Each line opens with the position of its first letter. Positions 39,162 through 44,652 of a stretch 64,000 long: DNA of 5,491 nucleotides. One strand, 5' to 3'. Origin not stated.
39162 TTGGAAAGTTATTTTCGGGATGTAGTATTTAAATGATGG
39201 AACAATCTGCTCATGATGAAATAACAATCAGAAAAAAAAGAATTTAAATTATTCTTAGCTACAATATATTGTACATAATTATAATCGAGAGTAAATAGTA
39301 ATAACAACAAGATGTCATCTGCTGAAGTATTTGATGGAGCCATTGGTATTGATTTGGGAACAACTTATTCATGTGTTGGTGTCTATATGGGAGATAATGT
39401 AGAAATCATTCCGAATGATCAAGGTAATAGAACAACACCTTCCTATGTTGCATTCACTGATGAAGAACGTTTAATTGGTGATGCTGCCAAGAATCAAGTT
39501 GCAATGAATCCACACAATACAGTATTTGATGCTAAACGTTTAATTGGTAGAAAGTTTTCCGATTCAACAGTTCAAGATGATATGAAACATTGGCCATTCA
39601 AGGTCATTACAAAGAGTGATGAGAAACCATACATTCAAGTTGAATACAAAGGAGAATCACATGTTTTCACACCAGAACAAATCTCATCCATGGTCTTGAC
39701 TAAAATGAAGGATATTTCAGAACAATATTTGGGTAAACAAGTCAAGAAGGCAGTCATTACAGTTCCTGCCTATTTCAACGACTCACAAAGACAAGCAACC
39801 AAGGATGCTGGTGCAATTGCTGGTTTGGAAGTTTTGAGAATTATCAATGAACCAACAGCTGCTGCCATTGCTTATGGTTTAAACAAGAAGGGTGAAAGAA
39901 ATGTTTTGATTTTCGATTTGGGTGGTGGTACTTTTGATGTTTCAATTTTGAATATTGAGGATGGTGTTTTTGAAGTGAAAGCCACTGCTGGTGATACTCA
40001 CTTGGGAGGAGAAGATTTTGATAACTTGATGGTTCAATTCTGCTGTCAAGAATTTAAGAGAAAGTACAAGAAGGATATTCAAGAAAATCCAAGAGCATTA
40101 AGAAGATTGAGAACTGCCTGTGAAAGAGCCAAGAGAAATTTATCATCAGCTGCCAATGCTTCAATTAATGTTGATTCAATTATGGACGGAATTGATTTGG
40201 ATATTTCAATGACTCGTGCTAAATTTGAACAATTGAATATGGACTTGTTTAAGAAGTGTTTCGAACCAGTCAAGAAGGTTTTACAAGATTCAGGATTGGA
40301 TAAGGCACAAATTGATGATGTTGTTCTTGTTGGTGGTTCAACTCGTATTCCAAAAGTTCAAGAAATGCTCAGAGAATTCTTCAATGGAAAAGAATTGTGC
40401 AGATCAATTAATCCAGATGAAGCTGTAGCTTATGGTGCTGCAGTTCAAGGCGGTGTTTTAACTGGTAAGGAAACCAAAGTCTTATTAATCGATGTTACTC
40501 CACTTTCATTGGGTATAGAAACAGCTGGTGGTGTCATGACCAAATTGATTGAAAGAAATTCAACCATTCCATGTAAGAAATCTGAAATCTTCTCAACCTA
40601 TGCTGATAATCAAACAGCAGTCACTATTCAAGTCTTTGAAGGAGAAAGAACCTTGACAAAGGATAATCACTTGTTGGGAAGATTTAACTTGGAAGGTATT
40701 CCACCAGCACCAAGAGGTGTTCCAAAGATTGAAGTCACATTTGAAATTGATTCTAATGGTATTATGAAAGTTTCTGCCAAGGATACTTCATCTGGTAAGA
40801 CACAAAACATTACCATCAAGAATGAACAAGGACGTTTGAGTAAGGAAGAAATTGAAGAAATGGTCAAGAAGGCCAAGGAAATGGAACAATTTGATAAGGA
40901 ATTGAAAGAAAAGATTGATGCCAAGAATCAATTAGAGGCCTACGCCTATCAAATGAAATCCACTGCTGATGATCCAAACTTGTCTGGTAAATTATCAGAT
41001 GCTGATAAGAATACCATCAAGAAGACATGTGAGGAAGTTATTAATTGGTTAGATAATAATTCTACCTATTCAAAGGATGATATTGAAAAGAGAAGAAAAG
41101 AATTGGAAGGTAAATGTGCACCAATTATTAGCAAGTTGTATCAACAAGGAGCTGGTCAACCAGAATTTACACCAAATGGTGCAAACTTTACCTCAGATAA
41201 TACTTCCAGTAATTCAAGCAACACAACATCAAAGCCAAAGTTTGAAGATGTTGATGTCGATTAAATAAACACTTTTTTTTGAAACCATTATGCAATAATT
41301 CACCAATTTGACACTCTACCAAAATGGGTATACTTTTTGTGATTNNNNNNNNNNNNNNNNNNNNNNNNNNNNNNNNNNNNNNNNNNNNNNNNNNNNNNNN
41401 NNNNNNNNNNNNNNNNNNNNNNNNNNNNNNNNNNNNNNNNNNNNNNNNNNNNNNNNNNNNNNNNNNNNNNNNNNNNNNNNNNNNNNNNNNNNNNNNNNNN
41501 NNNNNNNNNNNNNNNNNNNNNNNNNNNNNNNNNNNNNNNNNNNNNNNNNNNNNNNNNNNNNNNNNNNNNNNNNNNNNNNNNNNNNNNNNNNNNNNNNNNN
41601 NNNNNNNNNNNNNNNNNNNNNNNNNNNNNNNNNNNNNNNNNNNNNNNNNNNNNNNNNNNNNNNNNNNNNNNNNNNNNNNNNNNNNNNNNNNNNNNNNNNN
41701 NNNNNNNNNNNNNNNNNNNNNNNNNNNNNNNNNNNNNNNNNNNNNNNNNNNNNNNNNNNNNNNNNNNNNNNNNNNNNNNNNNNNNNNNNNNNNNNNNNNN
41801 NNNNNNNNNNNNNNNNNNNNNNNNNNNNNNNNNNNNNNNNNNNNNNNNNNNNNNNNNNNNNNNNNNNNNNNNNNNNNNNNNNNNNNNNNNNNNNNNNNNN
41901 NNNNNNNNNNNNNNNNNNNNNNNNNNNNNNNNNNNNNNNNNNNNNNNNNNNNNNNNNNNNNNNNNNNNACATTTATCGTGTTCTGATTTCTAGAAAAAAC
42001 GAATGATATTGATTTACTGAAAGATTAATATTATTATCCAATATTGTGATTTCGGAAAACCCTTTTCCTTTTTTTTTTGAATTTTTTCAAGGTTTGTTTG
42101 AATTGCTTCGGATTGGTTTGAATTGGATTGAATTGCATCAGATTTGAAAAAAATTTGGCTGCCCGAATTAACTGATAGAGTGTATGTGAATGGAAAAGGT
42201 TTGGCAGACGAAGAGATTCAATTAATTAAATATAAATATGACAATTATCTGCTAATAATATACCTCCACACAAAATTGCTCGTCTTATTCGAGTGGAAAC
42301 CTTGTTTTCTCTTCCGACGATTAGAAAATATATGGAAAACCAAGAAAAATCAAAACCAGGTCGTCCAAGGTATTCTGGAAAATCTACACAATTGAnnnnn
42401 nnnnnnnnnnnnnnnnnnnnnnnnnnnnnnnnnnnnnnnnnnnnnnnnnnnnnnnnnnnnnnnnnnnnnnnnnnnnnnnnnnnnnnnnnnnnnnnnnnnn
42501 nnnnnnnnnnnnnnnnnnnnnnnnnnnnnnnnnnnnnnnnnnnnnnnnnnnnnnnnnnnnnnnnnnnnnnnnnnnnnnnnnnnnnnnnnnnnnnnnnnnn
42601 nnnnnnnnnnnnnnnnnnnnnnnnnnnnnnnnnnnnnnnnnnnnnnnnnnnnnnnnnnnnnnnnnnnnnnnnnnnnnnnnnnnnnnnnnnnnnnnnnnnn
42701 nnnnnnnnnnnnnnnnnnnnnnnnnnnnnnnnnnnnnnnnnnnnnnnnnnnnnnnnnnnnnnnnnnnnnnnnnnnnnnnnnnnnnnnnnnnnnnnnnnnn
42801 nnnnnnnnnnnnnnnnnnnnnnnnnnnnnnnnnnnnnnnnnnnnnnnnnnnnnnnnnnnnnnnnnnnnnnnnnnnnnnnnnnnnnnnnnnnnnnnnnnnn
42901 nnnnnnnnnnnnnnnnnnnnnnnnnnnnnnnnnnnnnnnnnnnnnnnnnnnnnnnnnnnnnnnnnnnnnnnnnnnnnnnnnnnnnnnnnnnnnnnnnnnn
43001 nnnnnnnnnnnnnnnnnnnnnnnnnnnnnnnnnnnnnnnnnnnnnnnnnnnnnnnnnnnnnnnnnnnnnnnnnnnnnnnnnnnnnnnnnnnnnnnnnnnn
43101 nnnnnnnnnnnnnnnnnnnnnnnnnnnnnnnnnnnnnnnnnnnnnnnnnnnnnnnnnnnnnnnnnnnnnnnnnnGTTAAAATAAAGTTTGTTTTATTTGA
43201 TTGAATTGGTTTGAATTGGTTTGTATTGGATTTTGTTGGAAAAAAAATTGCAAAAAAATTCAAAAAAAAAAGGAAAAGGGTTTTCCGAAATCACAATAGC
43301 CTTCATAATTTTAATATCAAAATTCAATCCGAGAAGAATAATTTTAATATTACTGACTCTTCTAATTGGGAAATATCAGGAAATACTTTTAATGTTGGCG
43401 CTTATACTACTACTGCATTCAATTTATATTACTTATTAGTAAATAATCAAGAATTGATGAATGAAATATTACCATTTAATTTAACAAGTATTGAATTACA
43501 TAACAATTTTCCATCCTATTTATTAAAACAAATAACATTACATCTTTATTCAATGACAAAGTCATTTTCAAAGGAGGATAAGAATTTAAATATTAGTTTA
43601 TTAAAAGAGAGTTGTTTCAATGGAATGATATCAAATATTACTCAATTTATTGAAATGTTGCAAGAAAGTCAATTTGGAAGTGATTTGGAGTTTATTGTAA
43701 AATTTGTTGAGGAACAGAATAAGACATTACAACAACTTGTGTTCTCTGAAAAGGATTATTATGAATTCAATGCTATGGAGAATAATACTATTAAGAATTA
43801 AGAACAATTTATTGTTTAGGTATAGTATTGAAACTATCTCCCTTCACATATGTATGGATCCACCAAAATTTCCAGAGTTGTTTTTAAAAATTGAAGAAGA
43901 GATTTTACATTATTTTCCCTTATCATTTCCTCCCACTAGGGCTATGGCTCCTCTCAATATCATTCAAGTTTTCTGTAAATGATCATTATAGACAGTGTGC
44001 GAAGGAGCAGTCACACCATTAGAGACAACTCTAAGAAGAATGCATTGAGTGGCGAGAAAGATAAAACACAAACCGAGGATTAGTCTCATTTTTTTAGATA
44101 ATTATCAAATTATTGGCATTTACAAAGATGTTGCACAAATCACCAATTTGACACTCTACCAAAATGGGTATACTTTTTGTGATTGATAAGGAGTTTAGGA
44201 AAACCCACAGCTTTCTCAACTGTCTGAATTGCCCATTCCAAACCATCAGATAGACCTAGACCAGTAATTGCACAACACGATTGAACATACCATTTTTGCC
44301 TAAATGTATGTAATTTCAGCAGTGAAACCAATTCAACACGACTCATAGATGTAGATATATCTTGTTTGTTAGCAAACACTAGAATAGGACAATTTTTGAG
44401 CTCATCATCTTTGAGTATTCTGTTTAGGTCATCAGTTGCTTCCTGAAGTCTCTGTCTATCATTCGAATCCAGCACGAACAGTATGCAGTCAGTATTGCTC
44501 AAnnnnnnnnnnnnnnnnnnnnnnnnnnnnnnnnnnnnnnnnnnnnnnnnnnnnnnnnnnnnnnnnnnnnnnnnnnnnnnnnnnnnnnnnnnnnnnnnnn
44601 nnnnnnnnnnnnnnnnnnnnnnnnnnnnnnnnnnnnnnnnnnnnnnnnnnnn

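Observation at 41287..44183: Tc1/mariner element with TA duplication sitting between duplicated copies of a gene 3' end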

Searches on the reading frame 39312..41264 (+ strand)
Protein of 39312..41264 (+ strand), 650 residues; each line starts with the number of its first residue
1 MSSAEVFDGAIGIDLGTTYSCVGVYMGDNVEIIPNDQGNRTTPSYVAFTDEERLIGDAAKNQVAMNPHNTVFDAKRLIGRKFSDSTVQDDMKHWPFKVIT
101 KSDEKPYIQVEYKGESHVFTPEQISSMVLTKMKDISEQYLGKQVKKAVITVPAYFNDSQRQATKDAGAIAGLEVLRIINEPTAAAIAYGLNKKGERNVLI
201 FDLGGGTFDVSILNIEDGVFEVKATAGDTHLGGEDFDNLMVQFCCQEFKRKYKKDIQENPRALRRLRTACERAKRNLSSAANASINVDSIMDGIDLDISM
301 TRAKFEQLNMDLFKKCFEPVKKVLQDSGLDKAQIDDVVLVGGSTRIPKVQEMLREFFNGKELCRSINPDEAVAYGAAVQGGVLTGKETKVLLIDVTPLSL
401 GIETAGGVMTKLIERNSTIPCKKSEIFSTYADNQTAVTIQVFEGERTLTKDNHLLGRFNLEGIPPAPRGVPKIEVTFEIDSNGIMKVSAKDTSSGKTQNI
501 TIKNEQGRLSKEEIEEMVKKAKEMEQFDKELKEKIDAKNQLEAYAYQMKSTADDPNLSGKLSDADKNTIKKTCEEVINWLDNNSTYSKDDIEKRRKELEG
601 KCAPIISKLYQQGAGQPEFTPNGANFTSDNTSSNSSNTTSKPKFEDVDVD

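Call 7: search_protein_families(library=pfam, proteins=[window:39312-41264:+], max_evalue=0.01)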
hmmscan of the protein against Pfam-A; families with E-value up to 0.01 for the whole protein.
window:39312-41264:+ (650 aa): 3 families
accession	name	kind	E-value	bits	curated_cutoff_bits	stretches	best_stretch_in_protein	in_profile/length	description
PF00012.26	HSP70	-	2.4e-261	868.6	20.6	1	10-611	1-599/599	Hsp70 protein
PF06723.19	MreB_Mbl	-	2.9e-18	66.2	27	1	126-377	76-316/327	MreB/Mbl protein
PF01968.24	Hydantoinase_A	-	0.0011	18.7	22.9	1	140-222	22-103/291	Hydantoinase/oxoprolinase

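Call 9: find_encoding_contigs(protein=window:39312-41264:+, flank=10000, max_places=10)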
Protein window:39312-41264:+ (650 aa): no gene with exactly this product is on record in the collection.

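Call 44: list_cluster_members(proteins=[P0001, window:39312-41261:+, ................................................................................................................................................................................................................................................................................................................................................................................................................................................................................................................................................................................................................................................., window:43457-43798:+])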
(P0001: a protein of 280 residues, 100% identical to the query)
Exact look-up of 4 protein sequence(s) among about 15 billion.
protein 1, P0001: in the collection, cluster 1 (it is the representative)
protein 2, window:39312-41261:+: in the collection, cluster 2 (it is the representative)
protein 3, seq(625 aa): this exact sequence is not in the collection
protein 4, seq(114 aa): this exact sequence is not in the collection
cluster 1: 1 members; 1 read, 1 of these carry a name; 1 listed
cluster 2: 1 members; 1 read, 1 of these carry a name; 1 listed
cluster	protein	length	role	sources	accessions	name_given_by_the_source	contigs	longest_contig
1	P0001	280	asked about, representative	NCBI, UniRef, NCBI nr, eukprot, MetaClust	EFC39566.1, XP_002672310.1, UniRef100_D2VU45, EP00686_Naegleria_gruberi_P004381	predicted protein [Naegleria gruberi] | Predicted protein n=1 Tax=Naegleria gruberi TaxID=5762 RepID=D2VU45_NAEGR | uncharacterized protein NAEGRDRAFT_72532 [Naegleria gruberi]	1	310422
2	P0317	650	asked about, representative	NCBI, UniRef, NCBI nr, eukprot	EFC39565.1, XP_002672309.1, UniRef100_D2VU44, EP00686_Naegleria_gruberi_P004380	hypothetical protein NAEGRDRAFT_44741 [Naegleria gruberi] | Heat shock protein 70 n=1 Tax=Naegleria gruberi TaxID=5762 RepID=D2VU44_NAEGR | uncharacterized protein NAEGRDRAFT_44741 [Naegleria gruberi]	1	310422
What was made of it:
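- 39312..41264 (+): Hsp70 gene (650 aa, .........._44741 / EFC39565.1). Its stop codon lies 35 nt upstream of repeat copy 1. Pfam HSP70 E 2e-261 (call 7); exact match in the protein collection (call 44)
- On Active or mobile repeat family in the host genome: The 90% protein cluster of EFC39566.1 has one member (call 44).
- Tried and rejected: Call 44 showed the Hsp70 protein is in the collection, so absence of a hit there is not evidence of absence.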

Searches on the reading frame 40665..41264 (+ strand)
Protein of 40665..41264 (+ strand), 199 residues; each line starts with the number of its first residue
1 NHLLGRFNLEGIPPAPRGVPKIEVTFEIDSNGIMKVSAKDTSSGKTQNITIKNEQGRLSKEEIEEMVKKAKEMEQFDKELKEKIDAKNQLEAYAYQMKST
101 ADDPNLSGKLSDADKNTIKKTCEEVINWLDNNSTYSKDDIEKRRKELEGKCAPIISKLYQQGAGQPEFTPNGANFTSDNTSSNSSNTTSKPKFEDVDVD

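Call 17: find_homologous_proteins(query=window:40665-41264:+, max_evalue=1e-40)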
Query window:40665-41264:+ (199 aa): 1976 proteins with E <= 1e-40 among 8000 candidates; the best 120 are listed.
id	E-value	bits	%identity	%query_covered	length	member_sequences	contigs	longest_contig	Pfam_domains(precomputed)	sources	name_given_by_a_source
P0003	9.6e-71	256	62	100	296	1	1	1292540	PF00012.27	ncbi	ncbi:hypothetical protein ABK040_009103 [Willaertia magna]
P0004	5.3e-63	230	60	84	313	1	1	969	PF00012.27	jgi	-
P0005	2.2e-58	215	52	100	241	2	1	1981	PF00012.27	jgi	-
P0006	7.4e-58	214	53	99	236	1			PF00012.27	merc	-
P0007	1.6e-57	213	59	81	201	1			PF00012.27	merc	-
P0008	2.6e-57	212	60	81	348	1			PF00012.27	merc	-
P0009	4.1e-57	211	59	82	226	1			PF00012.27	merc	-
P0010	1.2e-56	210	60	81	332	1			PF00012.27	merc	-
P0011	1.3e-56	210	59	80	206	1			PF00012.27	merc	-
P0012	1.8e-56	209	59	81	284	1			PF00012.27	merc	-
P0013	1.9e-56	209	59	80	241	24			PF00012.27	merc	-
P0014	5.5e-56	208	59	80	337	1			PF00012.27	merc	-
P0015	8.8e-56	207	59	80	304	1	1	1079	PF00012.27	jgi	-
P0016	1.2e-55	206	53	99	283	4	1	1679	PF00012.27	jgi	jgi:L1 cell adhesion molecule like protein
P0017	1.3e-55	206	58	80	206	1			PF00012.27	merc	-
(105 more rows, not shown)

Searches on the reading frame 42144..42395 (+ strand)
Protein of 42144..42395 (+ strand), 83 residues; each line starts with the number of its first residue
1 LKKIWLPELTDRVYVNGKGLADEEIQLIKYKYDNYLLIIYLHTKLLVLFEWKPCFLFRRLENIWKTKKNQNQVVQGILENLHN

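Call 7: search_protein_families(library=pfam, proteins=[window:42144-42395:+], max_evalue=0.01)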
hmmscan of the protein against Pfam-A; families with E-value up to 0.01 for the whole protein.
window:42144-42395:+ (83 aa): 0 families

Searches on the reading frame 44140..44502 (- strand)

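Call 7: search_protein_families(library=pfam, proteins=[window:44140-44502:-], max_evalue=0.01)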
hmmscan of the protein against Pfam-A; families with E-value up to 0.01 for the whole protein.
window:44140-44502:- (120 aa): 2 families
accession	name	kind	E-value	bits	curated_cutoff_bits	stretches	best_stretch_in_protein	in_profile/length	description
PF00025.27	Arf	-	1.2e-26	93.7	22.3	1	2-94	80-173/174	ADP-ribosylation factor family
PF09439.16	SRPRB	-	0.0089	15.9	25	0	4-54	73-126/178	Signal recognition particle receptor beta subunit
